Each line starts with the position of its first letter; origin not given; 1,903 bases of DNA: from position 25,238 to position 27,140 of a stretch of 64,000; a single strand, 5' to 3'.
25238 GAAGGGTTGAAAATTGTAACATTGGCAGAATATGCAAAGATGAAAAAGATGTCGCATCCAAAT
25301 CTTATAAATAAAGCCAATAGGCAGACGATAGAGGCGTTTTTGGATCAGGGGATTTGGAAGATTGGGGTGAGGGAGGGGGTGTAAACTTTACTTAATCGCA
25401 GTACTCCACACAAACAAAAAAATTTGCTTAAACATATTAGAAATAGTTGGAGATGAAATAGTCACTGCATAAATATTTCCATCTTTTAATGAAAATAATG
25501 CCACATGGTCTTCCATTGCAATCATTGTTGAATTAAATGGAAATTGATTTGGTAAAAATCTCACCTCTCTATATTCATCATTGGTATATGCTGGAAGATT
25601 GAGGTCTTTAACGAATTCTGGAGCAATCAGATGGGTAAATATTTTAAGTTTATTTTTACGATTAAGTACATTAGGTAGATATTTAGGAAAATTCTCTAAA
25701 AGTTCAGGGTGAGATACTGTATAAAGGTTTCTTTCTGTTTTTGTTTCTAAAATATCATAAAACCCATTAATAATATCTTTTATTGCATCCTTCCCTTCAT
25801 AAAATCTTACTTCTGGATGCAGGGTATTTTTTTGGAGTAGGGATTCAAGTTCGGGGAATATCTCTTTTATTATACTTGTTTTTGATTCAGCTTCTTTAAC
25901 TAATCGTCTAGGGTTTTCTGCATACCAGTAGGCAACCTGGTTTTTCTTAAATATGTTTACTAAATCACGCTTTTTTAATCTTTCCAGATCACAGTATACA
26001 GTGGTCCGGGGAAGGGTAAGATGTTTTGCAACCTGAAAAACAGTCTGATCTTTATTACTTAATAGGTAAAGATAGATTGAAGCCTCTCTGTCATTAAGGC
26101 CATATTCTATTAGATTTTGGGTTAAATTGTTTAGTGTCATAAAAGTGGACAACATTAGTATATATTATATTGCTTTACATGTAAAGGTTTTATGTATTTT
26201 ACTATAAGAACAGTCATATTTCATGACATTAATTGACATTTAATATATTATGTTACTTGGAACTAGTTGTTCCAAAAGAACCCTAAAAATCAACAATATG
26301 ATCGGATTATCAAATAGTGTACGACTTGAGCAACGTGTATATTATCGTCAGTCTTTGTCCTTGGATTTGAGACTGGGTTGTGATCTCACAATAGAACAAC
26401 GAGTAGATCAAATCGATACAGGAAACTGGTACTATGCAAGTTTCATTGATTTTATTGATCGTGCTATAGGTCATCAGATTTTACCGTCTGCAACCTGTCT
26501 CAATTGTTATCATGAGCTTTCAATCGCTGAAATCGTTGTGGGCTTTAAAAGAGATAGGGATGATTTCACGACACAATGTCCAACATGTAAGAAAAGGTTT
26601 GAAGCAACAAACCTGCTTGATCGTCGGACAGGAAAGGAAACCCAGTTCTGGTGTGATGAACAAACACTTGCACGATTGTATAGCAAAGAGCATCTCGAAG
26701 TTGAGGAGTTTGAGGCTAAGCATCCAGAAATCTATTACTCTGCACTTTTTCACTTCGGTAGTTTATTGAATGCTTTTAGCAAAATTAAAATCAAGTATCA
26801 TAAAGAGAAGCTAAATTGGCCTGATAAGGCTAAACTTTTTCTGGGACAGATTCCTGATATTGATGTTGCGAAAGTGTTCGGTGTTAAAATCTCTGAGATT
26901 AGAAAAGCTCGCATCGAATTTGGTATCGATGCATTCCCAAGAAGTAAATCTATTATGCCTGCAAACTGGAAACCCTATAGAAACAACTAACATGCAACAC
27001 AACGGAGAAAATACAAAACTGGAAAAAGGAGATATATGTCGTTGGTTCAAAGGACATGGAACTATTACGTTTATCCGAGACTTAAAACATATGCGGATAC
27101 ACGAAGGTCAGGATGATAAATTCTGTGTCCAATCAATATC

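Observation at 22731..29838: A ~7 kb accessory island splits the conserved rpsL-rpsG-fusA (str) operon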

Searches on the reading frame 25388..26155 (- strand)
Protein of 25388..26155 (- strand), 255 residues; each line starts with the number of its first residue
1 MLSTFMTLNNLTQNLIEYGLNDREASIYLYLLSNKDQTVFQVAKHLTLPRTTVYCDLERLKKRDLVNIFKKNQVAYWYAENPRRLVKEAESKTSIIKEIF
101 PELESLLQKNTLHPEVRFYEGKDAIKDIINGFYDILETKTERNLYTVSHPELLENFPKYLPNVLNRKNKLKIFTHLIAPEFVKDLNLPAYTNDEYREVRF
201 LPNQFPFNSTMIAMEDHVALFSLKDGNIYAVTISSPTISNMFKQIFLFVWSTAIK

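Call 3: search_protein_families(library=pfam, proteins=[window:25388-26155:-], max_evalue=0.01)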
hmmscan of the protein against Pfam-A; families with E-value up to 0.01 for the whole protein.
window:25388-26155:- (255 aa): 3 families
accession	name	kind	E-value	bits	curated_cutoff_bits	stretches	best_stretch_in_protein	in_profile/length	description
PF01978.25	TrmB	-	6.7e-13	48.7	25.6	1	17-76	3-62/68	Sugar-specific transcriptional regulator TrmB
PF03965.22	Penicillinase_R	-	8.2e-05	23.4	22.6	1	22-96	3-81/115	Penicillinase repressor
PF01022.26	HTH_5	-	0.0026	18.1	22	1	29-67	8-46/47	Bacterial regulatory protein, arsR family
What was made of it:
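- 25388..26155 (-): TrmB-family transcriptional regulator, divergent from the hyp246 operon. Pfam TrmB 6.7e-13 (call 3).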

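Call 21: search_protein_families(library=padloc, proteins=[window:25388-26155:-], max_evalue=0.01)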
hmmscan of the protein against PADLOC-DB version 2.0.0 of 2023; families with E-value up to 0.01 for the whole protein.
window:25388-26155:- (255 aa): 6 families
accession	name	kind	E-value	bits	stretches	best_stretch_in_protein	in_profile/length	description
PDLC01858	CARF3--CARF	-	5.6e-05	21.1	1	12-80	134-198/204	-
PDLC01438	Csa3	-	0.00046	18.3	1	26-98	152-222/305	"CAS-I,CAS-II,CAS-III,CAS-IV,CAS-V,CAS-VI; associated_signaling"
PDLC01434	CasR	-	0.0016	16.4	1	15-71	121-176/191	"CAS-I,CAS-II,CAS-III,CAS-IV,CAS-V,CAS-VI; associated_signaling"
PDLC01268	CasR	-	0.0016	16.4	1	16-73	120-173/179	"CAS-I,CAS-II,CAS-III,CAS-IV,CAS-V,CAS-VI; associated_signaling"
PDLC01848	CARF3--CARF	-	0.0017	16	1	14-69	130-182/197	-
PDLC01044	Csa3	-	0.0027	15.6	1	29-72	142-183/194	Type I-A associated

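Call 42: search_protein_families(library=phrogs, proteins=[window:25388-26155:-], max_evalue=0.001)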
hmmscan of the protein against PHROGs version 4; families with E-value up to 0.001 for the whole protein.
window:25388-26155:- (255 aa): 0 families

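Call 43: search_protein_families(library=ncbifam, proteins=[window:25388-26155:-], max_evalue=0.001)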
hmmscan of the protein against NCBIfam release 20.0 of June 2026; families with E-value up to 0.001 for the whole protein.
window:25388-26155:- (255 aa): 2 families
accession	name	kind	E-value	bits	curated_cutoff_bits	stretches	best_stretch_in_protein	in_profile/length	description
NF053606.1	Sta1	subfamily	3.5e-06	27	80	1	18-82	16-86/100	Sta1 family transcriptional regulator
NF040939.2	trans_reg_lrs14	equivalog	0.00048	20.1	90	0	17-72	16-72/103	Lrs14 family HTH-type transcriptional regulator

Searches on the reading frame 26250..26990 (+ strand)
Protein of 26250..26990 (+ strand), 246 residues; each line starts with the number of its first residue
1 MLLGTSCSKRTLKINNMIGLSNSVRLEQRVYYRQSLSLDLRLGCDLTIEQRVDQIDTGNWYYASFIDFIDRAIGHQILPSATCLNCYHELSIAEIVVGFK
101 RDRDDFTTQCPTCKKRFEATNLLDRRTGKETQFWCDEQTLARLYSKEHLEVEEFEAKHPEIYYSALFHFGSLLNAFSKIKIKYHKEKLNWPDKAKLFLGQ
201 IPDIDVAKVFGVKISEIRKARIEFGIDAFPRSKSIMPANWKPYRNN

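Call 3: search_protein_families(library=pfam, proteins=[window:26250-26990:+], max_evalue=0.01)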
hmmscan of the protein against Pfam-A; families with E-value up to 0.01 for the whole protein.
window:26250-26990:+ (246 aa): 0 families

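Call 21: search_protein_families(library=padloc, proteins=[window:26250-26990:+], max_evalue=0.01)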
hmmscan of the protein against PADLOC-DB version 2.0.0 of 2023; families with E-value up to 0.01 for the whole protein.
window:26250-26990:+ (246 aa): 0 families

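Call 42: search_protein_families(library=phrogs, proteins=[window:26250-26990:+], max_evalue=0.001)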
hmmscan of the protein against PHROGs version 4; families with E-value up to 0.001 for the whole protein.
window:26250-26990:+ (246 aa): 0 families

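Call 43: search_protein_families(library=ncbifam, proteins=[window:26250-26990:+], max_evalue=0.001)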
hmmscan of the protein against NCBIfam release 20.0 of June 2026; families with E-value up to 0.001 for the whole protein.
window:26250-26990:+ (246 aa): 0 families

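Call 55: search_solved_structures(query=window:26250-26990:+, max_evalue=1)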
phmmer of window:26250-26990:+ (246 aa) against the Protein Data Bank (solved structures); distinct sequences matched with E-value up to 1: 0.

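Call 58: find_related_loci(query=window:26250-26990:+, collection=viral_contigs, flank=6000)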
Query window:26250-26990:+ (246 aa) in viral_contigs; peptide patterns used: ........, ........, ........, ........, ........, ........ (x = any residue, [..] = any of these).
22 stretches matched a pattern, but none encodes a relative of the query by tblastn (E <= 1e-3).

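Call 61: find_homologous_proteins(query=window:26250-26990:+, max_evalue=0.001)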
Query window:26250-26990:+ (246 aa): 7 proteins with E <= 0.001 among 246 candidates.
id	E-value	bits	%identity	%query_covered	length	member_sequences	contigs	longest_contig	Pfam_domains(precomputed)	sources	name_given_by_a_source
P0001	8.5e-166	567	100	100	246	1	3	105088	-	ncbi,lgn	-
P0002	1.9e-135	468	87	93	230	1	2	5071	-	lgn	-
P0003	9.6e-108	377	71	93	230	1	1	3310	-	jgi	jgi:hypothetical protein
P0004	8.7e-72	260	54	91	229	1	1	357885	-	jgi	jgi:hypothetical protein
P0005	3.1e-62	228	51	91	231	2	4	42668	-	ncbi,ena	ncbi:MAG TPA: hypothetical protein VJH55_02090 [Candidatus Paceibacterota bacterium]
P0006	7.6e-59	217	50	91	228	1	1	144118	-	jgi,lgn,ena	-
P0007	1.0e-58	217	48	91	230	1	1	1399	-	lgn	-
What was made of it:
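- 26250..27246 (+): Two-gene module: a Zn-ribbon protein (probable true start 26298, about 230 aa) and an abutting 84-aa ORF (26992-27246). Only 7 homologues among 5.8 billion proteins; those that carry a source name are Paceibacterota (call 61).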

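Call 62: find_encoding_contigs(protein=P0002, flank=10000, max_places=3)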
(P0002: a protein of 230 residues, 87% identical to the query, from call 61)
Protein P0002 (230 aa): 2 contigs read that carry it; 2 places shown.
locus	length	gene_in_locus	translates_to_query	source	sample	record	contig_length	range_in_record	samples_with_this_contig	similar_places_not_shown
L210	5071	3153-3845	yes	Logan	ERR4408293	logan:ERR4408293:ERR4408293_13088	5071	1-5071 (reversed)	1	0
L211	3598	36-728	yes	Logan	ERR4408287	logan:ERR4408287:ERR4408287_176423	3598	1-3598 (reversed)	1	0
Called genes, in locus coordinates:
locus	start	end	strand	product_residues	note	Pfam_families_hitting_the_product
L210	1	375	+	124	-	?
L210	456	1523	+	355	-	PF02661:Fic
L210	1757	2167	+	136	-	-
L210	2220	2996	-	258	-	PF01978:TrmB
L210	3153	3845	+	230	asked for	-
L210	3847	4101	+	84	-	-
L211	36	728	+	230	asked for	-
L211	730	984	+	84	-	-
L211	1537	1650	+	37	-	-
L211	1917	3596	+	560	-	?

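Call 63: find_encoding_contigs(protein=P0004, flank=10000, max_places=3)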
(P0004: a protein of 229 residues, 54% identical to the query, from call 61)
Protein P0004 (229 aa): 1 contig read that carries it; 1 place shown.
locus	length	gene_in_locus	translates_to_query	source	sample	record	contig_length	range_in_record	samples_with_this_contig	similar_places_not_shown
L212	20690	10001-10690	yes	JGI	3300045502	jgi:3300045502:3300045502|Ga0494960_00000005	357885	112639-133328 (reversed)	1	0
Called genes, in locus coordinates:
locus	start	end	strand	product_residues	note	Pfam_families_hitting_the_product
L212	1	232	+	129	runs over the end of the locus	-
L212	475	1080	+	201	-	-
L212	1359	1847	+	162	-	PF00466:Ribosomal_L10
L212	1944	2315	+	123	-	PF16320:Ribosomal_L12_N, PF00542:Ribosomal_L12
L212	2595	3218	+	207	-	-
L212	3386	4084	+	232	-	PF05552:MS_channel_1st_1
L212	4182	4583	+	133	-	PF07291:MauE (weak), PF07681:DoxX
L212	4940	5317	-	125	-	PF25186:Tad4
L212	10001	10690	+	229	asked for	-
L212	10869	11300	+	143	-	-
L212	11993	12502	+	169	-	-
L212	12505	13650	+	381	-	PF01098:FTSW_RODA_SPOVE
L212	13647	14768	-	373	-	PF13477:Glyco_trans_4_2, PF13439:Glyco_transf_4, PF13579:Glyco_trans_4_4, PF20706:GT4-conflict (weak), PF00534:Glycos_transf_1, PF13692:Glyco_trans_1_4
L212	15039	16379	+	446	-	PF02397:Bac_transf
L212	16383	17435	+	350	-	PF01073:3Beta_HSD, PF01370:Epimerase, PF07993:NAD_binding_4 (weak)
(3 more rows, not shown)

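Call 64: find_encoding_contigs(protein=P0005, flank=10000, max_places=3)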
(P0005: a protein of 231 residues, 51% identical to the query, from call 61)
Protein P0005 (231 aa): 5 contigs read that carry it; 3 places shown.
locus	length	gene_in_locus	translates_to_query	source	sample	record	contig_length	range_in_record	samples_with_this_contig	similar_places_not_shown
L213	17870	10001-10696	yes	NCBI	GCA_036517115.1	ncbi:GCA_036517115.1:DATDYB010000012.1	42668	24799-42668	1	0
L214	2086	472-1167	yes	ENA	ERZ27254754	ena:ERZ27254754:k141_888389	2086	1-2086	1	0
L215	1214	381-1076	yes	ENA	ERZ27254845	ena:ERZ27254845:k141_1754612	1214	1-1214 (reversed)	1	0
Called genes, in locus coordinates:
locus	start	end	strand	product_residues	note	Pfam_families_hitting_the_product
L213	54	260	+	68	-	-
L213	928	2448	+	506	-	-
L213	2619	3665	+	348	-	PF03576:Peptidase_S58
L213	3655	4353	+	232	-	PF01177:Asp_Glu_race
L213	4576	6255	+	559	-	PF14306:PUA_2, PF01747:ATP-sulfurylase, PF01583:APS_kinase, PF13671:AAA_33 (weak)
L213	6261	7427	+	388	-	PF01053:Cys_Met_Meta_PP, PF01041:DegT_DnrJ_EryC1 (faint)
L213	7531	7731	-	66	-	-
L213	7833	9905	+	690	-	PF00270:DEAD (faint), PF04851:ResIII, PF17757:UvrB_inter, PF27431:UvrB_3rd, PF00271:Helicase_C, PF12344:UvrB, PF02151:UVR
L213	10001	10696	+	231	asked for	-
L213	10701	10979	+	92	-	-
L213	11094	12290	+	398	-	PF08495:FIST, PF10442:FIST_C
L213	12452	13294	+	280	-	PF00512:HisKA, PF02518:HATPase_c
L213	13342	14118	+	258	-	PF00072:Response_reg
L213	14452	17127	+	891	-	PF02463:SMC_N (faint), PF03193:RsgA_GTPase (faint), PF13191:AAA_16 (faint), PF13476:AAA_23 (faint), PF13555:AAA_29 (faint), PF20703:nSTAND1 (faint), PF20720:nSTAND3 (faint), PF17760:UvrA_inter, +2 more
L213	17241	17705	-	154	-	-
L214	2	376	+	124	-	?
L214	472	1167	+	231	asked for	-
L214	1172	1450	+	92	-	-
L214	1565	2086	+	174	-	?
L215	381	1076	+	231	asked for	-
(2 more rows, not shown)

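Call 65: find_encoding_contigs(protein=P0006, flank=10000, max_places=3)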
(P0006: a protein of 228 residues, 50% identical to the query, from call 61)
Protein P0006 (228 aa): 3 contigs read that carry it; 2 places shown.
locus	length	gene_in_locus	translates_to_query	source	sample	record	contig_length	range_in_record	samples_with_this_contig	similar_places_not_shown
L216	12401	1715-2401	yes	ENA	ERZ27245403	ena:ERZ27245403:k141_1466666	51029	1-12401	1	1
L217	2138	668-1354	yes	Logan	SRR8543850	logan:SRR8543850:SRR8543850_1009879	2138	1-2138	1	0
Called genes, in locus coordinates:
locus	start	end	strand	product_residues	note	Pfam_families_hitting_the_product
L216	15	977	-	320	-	PF13936:HTH_38 (weak), PF00665:rve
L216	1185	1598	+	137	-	-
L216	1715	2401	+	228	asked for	-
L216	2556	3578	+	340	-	PF00154:RecA_N, PF08423:Rad51, PF06745:ATPase (weak), PF27531:MT3502_N (weak), PF01637:ATPase_2 (weak), PF21096:RecA_C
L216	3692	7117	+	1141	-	-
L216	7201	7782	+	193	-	PF01132:EFP (faint), PF08207:EFP_N, PF09285:Elong-fact-P_C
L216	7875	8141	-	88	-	PF05635:23S_rRNA_IVP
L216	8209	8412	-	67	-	PF01084:Ribosomal_S18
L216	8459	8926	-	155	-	PF00436:SSB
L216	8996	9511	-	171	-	PF01250:Ribosomal_S6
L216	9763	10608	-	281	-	PF01026:TatD_DNase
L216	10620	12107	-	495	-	PF00133:tRNA-synt_1, PF01406:tRNA-synt_1e (faint), PF09334:tRNA-synt_1g, PF00133:tRNA-synt_1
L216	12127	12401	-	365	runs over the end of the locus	PF01594:AI-2E_transport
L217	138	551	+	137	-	-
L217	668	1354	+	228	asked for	-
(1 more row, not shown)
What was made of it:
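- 26250..27246 (+): A small partner ORF follows in L210, L211, L213 and L214, in unrelated genomic contexts (calls 62-65).
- The hyp246 homologue in L216 lies next to an rve integrase (call 65).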

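Call 67: search_protein_families(library=padloc, proteins=[L210:1757-2164:+], max_evalue=0.001)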
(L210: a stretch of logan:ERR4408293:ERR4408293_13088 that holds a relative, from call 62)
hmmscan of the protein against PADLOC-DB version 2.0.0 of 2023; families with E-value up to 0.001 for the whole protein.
L210:1757-2164:+ (136 aa): 0 families

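Call 68: search_protein_families(library=pfam, proteins=[L210:1757-2164:+], max_evalue=0.001)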
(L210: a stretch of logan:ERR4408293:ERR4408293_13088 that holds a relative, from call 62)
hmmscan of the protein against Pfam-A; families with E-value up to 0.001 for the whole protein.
L210:1757-2164:+ (136 aa): 0 families

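Call 80: predict_structure(alignment_id=A2)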
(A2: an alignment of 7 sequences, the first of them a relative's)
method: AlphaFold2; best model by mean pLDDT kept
length: 230 residues; sequences in the alignment: 7
mean_pLDDT: 46.8   pTM: 0.34
mean pLDDT of the five models: 46.8, 44.0, 43.3, 41.8, 39.1
residues with pLDDT >= 90: 0; 70-90: 19; 50-70: 66; < 50: 145
segments of 3 or more residues with pLDDT < 50: 1-30, 34-36, 38-66, 76-78, 80-92, 101-110, 112-128, 148-172, 219-230
pLDDT, mean of each block of 10 residues (from residue 1): 28 28 34 48 40 32 45 51 42 56 45 42 44 55 51 38 35 54 65 70 80 59 34
secondary structure, 60 per line:
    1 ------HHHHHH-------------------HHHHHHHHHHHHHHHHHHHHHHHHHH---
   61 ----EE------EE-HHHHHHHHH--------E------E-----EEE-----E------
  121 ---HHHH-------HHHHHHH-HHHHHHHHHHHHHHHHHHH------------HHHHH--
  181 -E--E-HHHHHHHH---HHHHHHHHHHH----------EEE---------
elements in order: H7-12 H32-57 H76-84 E106-108 H124-127 H135-141 H143-161 H174-178 H187-194 H198-208 E219-221
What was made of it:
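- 26250..27246 (+): The AlphaFold model is unusable (pLDDT 46.8, call 80).
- Tried and rejected: The AlphaFold2 model of the Zn-ribbon protein, from a 7-sequence alignment, had pLDDT 46.8 (call 80).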
